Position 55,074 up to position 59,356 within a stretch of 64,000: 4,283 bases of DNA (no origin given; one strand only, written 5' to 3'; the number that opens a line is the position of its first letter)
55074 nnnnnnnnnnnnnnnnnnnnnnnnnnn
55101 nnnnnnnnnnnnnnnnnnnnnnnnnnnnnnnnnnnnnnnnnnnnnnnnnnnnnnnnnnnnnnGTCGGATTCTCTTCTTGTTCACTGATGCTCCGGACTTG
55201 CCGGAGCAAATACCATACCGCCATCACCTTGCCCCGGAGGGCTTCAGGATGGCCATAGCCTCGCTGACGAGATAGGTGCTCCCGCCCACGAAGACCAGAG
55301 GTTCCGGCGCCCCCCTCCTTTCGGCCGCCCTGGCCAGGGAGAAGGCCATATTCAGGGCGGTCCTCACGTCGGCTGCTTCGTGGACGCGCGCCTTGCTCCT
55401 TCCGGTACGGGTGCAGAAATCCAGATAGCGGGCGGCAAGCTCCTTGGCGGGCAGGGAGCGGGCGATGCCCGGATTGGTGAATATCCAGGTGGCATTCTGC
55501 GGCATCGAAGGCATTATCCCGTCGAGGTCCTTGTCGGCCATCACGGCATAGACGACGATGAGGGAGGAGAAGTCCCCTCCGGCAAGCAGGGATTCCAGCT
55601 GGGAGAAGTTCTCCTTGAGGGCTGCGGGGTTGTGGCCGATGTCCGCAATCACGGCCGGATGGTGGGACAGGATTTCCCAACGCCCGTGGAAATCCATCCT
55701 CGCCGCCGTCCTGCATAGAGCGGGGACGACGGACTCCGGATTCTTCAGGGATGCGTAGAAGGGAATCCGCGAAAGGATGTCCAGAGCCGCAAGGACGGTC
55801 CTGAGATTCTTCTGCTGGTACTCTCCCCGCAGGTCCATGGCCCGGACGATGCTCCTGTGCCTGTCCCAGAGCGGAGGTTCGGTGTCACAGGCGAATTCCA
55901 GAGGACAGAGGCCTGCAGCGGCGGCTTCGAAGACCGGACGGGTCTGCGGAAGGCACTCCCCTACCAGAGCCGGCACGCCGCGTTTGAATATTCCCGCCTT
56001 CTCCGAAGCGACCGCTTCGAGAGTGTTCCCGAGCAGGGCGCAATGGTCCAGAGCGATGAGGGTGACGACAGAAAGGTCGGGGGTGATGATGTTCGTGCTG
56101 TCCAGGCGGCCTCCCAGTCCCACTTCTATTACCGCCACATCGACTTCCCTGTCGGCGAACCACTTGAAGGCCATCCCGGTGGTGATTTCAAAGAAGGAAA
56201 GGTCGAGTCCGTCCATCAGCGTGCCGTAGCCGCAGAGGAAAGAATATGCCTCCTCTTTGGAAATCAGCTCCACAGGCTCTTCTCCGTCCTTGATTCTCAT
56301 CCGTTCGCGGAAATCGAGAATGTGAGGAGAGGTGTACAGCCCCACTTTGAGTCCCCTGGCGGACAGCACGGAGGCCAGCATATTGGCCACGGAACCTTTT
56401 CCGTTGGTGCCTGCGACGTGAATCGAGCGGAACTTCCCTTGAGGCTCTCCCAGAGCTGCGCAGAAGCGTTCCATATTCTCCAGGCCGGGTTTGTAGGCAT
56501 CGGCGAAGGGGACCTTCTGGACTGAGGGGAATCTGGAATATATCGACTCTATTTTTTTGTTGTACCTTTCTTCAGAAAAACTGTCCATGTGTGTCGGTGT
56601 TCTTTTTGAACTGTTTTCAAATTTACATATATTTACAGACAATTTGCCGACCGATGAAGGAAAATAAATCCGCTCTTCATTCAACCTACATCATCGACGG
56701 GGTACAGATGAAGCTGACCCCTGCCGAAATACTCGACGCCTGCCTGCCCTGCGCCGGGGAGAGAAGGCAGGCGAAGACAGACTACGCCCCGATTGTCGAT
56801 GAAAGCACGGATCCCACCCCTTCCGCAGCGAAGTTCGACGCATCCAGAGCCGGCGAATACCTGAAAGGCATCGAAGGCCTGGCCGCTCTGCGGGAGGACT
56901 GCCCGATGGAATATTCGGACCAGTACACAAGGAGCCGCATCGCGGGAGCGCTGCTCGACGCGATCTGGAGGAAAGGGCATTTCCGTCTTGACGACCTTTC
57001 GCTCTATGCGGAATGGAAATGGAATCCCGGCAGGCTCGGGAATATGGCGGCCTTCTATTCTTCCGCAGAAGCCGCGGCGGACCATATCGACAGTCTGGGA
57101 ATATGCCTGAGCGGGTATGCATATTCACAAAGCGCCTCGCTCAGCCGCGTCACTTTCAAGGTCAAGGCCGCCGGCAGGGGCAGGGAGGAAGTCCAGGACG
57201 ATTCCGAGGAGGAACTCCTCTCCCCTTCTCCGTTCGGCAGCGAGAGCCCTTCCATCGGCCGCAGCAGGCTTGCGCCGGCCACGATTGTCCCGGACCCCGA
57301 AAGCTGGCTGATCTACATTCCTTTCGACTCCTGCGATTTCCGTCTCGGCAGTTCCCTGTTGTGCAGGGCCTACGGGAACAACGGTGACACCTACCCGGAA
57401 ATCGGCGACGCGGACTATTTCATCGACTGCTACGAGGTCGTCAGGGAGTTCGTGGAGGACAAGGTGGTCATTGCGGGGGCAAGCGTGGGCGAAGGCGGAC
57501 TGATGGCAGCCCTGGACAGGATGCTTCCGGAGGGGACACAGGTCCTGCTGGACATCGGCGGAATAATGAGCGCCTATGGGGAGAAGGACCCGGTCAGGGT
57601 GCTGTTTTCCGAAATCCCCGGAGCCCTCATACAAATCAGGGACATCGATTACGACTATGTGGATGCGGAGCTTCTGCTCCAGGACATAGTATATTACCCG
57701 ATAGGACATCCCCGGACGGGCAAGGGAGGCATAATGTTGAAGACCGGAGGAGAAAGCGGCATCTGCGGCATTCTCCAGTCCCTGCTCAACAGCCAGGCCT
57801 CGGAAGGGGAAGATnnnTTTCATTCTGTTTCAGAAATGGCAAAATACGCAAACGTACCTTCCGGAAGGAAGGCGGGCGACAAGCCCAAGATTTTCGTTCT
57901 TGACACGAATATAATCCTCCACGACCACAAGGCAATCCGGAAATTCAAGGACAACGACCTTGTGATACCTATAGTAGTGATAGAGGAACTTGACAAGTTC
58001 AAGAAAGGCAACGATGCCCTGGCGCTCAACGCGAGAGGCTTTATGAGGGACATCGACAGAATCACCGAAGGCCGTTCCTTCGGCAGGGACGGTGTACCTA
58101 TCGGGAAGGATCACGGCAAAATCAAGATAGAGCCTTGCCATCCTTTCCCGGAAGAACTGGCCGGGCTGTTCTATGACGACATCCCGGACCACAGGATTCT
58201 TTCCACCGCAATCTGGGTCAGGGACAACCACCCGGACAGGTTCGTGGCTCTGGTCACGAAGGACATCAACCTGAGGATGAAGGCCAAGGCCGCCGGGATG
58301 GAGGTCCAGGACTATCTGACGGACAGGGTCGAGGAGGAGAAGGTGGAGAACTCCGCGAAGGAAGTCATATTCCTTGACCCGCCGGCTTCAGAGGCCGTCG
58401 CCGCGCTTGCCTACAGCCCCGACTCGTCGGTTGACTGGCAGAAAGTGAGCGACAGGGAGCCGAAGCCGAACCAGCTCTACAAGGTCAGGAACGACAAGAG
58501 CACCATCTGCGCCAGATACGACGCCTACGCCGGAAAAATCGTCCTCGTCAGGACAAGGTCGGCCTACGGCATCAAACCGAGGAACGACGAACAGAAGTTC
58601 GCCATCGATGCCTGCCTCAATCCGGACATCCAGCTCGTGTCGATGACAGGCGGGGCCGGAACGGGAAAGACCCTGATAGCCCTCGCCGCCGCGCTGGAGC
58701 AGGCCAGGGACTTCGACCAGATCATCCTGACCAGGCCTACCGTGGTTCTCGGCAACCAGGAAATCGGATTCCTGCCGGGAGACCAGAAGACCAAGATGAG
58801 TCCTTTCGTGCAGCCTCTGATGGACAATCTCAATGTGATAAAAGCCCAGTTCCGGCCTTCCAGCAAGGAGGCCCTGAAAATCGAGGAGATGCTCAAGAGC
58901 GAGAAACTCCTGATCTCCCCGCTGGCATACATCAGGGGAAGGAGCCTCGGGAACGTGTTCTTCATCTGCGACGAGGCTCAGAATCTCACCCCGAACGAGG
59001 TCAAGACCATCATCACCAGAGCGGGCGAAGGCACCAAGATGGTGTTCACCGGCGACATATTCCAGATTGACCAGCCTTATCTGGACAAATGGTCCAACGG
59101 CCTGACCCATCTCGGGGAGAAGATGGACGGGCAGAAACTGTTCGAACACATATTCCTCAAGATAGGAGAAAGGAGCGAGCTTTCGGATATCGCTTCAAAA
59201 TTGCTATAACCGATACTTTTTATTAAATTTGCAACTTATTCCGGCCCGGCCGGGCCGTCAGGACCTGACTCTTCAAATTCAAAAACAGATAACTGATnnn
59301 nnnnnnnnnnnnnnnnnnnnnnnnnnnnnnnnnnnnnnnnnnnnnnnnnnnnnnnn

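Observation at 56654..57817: Orphan, apparently dead PurL half-domain protein leading a PhoH2 operon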

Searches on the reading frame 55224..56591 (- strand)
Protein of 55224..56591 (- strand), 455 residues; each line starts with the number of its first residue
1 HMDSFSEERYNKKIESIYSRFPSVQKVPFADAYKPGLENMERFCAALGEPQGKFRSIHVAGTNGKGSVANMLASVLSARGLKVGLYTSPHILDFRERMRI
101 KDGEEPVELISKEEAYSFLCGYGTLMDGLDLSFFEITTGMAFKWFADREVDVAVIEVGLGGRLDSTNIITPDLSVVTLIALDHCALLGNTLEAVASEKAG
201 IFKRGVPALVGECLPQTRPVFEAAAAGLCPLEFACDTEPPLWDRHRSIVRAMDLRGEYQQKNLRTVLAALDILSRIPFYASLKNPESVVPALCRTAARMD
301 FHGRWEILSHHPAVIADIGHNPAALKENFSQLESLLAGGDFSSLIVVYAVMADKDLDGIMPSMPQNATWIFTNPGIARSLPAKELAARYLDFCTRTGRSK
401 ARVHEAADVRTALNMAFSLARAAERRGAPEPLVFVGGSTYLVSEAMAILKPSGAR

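Call 4: search_protein_families(library=pfam, proteins=[window:55224-56591:-], max_evalue=1)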
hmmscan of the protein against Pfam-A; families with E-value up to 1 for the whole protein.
window:55224-56591:- (455 aa): 3 families
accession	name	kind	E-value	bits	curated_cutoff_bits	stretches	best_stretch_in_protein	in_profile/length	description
PF02875.26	Mur_ligase_C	-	1.8e-10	42.1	28.4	1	303-422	1-117/127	Mur ligase, glutamate ligase domain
PF08245.18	Mur_ligase_M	-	2e-08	34.9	24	2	140-204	47-112/200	Mur ligase middle domain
PF19842.5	YqeC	-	0.3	11.7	27.6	1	59-101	3-47/145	YqeC protein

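Call 5: search_protein_families(library=ncbifam, proteins=[window:55224-56591:-], max_evalue=1)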
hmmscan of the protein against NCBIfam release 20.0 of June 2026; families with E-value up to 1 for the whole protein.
window:55224-56591:- (455 aa): 20 families
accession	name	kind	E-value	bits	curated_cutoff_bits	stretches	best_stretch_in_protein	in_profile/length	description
TIGR01499.1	folC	subfamily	2.7e-86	290.5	162.65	1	37-448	1-399/400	bifunctional protein FolC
NF047860.1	Tet-DihydfolSynFolCMyb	equivalog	5.8e-64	216.7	700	2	34-220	43-230/468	bifunctional tetrahydrofolate synthase/dihydrofolate synthase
NF008101.0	PRK10846.1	equivalog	3e-52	177.8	360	1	35-388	30-371/422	bifunctional tetrahydrofolate synthase/dihydrofolate synthase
NF008896.0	PRK11929.1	equivalog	9.3e-10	37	1023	3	47-84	105-142/965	bifunctional UDP-N-acetylmuramoyl-L-alanyl-D-glutamate--2,6-diaminopimelate ligase MurE/UDP-N-acetylmuramoyl-tripeptide--D-alanyl-D-alanine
NF001126.0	PRK00139.1-4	equivalog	6.4e-08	31.6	373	2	47-88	97-138/486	UDP-N-acetylmuramoyl-L-alanyl-D-glutamate--2,6-diaminopimelate ligase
TIGR01085.1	murE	subfamily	9.5e-08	31.4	257.3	2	45-87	76-118/472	UDP-N-acetylmuramyl-tripeptide synthetase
NF053648.1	pMurE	equivalog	9.9e-08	31.1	600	2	302-350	318-362/464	pseudomurein biosynthesis peptide ligase pMurE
TIGR02068.2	cya_phycin_syn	equivalog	4.1e-07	28.4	850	1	57-90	482-515/862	cyanophycin synthetase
TIGR01143.1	murF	subfamily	4.8e-06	25.8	288.6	1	147-204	123-182/418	UDP-N-acetylmuramoyl-tripeptide--D-alanyl-D-alanine ligase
NF010623.0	PRK14016.1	subfamily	4.6e-05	21.8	877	1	57-88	483-514/871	cyanophycin synthetase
NF001124.0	PRK00139.1-2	equivalog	0.00049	19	476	1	50-85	108-140/500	UDP-N-acetylmuramoyl-L-alanyl-D-glutamate--2,6-diaminopimelate ligase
NF001123.0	PRK00139.1-1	equivalog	0.00079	18.2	586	1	49-80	102-133/493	UDP-N-acetylmuramoyl-L-alanyl-D-glutamate--2,6-diaminopimelate ligase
TIGR04012.1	poly_gGlu_PgsB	equivalog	0.00082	18.2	222.7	1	57-83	32-58/380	poly-gamma-glutamate synthase PgsB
TIGR01082.1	murC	equivalog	0.001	18.3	335.1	1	44-84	90-130/449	UDP-N-acetylmuramate--L-alanine ligase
NF053645.1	pMurC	equivalog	0.0013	17.5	560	0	302-358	353-406/492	pseudomurein biosynthesis peptide ligase pMurC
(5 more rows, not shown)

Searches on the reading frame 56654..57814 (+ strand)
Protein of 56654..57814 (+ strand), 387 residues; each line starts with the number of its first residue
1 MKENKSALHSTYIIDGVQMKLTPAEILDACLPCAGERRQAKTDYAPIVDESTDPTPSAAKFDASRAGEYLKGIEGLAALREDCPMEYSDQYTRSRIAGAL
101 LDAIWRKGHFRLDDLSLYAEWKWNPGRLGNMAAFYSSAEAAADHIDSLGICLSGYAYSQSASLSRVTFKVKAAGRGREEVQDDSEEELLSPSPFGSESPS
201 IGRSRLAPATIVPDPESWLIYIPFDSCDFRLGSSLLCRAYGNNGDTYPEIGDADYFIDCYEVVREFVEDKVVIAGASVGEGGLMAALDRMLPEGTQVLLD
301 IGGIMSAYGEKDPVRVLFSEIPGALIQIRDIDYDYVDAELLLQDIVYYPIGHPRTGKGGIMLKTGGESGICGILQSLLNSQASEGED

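Call 4: search_protein_families(library=pfam, proteins=[window:56654-57814:+], max_evalue=1)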
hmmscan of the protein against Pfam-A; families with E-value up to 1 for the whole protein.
window:56654-57814:+ (387 aa): 1 family
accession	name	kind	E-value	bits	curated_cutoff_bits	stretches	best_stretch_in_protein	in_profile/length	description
PF02769.27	AIRS_C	-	4.4e-05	24.1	23.1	1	232-326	16-116/156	AIR synthase related protein, C-terminal domain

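Call 5: search_protein_families(library=ncbifam, proteins=[window:56654-57814:+], max_evalue=1)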
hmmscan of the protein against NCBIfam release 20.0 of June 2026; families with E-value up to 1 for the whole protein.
window:56654-57814:+ (387 aa): 5 families
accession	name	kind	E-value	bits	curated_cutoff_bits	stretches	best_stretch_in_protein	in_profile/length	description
NF003672.0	PRK05297.1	equivalog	1e-17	63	783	1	83-355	697-957/1290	phosphoribosylformylglycinamidine synthase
TIGR01735.1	FGAM_synt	equivalog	1.9e-15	55.4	1123.05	1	111-348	743-964/1307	phosphoribosylformylglycinamidine synthase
TIGR01739.1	tegu_FGAM_synt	hypoth_equivalog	9.7e-06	23.8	716.1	1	216-352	718-848/1206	herpesvirus tegument protein/v-FGAM-synthase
TIGR01736.1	FGAM_synth_II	equivalog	0.001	17.4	525.75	1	230-327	566-662/718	phosphoribosylformylglycinamidine synthase subunit PurL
NF002290.1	PRK01213.1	equivalog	0.0047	15.1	648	1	230-330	569-666/723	phosphoribosylformylglycinamidine synthase subunit PurL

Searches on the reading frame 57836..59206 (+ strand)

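Call 4: search_protein_families(library=pfam, proteins=[window:57836-59206:+], max_evalue=1)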
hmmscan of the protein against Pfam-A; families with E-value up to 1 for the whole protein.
window:57836-59206:+ (457 aa): 11 families
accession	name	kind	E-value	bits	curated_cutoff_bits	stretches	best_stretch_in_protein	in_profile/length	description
PF02562.22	PhoH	-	4.1e-49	167.3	27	1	246-442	2-187/205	PhoH-like protein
PF13638.12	PIN_4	-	5.6e-33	114.5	21.9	1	20-160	1-131/132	PIN domain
PF13604.12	AAA_30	-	7e-06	26.3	27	1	250-288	3-43/191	AAA domain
PF13245.12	AAA_19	-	0.00019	22.1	25.1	1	266-302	12-50/134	AAA domain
PF13401.12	AAA_22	-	0.00067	20.4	27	1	268-406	8-122/130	AAA domain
PF00270.35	DEAD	-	0.001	19.2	26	1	252-313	3-65/167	DEAD/DEAH box helicase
PF09848.15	SLFN-g3_helicase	-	0.0013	18.5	24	1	268-386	4-93/354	Schlafen group 3, DNA/RNA helicase domain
PF21983.2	NikA-like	-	0.0092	16.6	27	1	146-172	19-45/72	Mobilization protein NikA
PF22340.1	TubZ_C_3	-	0.043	14.3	27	1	146-226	6-83/88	Tubulin-like protein TubZ, C-terminal domain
PF06745.19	ATPase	-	0.054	13.3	26.6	1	265-294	19-48/231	KaiC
PF00004.35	AAA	-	0.35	11.8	21.2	0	270-293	3-26/131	ATPase family associated with various cellular activities (AAA)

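Call 5: search_protein_families(library=ncbifam, proteins=[window:57836-59206:+], max_evalue=1)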
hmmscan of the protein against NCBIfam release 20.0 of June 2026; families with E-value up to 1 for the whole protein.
window:57836-59206:+ (457 aa): 13 families
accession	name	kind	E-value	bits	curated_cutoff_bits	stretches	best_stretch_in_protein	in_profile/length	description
NF053827.1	RNA5-3helPhoH2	equivalog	6e-72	243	680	1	18-457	2-423/427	RNA 5'-3' helicase PhoH2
NF007827.1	PRK10536.1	equivalog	2.1e-30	105.9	380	1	237-415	40-211/253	phosphate starvation-inducible protein PhoH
TIGR01448.2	helicase_RecD2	equivalog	0.007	14.5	500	1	250-302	318-368/713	SF1B family DNA helicase RecD2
NF008168.0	PRK10917.2-2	equivalog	0.013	13.8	718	1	271-310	392-431/795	ATP-dependent DNA helicase RecG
NF041254.1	motor_HelR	exception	0.02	13.2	750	1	376-427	522-572/706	RNA polymerase recycling motor ATPase HelR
TIGR00643.1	recG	equivalog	0.029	13.1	659.4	1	271-309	262-300/629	ATP-dependent DNA helicase RecG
NF008163.0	PRK10917.1-1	equivalog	0.034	12.4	796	1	270-309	294-333/692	ATP-dependent DNA helicase RecG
TIGR00580.2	mfd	equivalog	0.035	12.5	800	1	271-308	460-497/907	transcription-repair coupling factor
TIGR01447.1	recD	equivalog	0.048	12.2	310.15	1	246-302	146-205/597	exodeoxyribonuclease V subunit alpha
TIGR03117.2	cas_csf4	equivalog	0.074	11.2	400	1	241-305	122-188/800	type IV CRISPR-associated DEAD/DEAH-box helicase Csf4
NF008165.0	PRK10917.1-3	equivalog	0.084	11.3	711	1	271-309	291-329/692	ATP-dependent DNA helicase RecG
NF008164.0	PRK10917.1-2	equivalog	0.096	10.9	785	1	270-309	302-341/704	ATP-dependent DNA helicase RecG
NF008167.0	PRK10917.2-1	equivalog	0.19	9.8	995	1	270-309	310-349/744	ATP-dependent DNA helicase RecG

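Call 76: search_protein_families(library=padloc, proteins=[window:57836-59206:+], max_evalue=0.01)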
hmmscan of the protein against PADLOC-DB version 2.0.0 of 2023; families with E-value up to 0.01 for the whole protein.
window:57836-59206:+ (457 aa): 3 families
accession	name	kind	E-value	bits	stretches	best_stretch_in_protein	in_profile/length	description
PDLC02372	Nhi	-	3.2e-07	27.3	0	352-411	243-300/470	-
PDLC02350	AbiO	-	1.2e-05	22.3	0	261-288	191-215/468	AbiO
PDLC01439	typeIV_DinG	-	0.00041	17.1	0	255-300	23-67/575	CAS-IV-A; associated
